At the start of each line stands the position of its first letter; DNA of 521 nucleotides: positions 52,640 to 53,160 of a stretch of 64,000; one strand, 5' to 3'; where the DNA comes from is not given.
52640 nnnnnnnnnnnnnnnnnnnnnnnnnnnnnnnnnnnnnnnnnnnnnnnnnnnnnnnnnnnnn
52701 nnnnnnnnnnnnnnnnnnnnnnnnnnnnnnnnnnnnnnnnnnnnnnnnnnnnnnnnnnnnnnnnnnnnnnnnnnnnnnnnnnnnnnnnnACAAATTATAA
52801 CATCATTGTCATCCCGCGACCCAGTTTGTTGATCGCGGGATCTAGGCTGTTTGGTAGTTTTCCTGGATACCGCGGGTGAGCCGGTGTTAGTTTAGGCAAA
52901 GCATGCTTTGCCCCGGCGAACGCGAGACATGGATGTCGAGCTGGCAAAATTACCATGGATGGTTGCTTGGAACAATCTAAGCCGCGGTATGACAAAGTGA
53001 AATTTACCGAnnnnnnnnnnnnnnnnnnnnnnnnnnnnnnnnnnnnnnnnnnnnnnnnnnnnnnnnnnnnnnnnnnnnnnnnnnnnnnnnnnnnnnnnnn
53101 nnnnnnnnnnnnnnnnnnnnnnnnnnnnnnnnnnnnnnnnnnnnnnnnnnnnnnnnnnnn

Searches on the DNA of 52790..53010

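Call 65: search_rna_families(source=window, start=52790, end=53010, threshold=evalue, max_evalue=10, show_alignments=2)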
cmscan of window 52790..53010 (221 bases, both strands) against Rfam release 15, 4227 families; matches with E-value up to 10: 1.
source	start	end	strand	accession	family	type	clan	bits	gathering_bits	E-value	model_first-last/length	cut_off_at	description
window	52790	52818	-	RF01191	SNORD121A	Gene; snRNA; snoRNA; CD-box;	-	14.3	44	6.3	1-29/82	3'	Small nucleolar RNA SNORD121A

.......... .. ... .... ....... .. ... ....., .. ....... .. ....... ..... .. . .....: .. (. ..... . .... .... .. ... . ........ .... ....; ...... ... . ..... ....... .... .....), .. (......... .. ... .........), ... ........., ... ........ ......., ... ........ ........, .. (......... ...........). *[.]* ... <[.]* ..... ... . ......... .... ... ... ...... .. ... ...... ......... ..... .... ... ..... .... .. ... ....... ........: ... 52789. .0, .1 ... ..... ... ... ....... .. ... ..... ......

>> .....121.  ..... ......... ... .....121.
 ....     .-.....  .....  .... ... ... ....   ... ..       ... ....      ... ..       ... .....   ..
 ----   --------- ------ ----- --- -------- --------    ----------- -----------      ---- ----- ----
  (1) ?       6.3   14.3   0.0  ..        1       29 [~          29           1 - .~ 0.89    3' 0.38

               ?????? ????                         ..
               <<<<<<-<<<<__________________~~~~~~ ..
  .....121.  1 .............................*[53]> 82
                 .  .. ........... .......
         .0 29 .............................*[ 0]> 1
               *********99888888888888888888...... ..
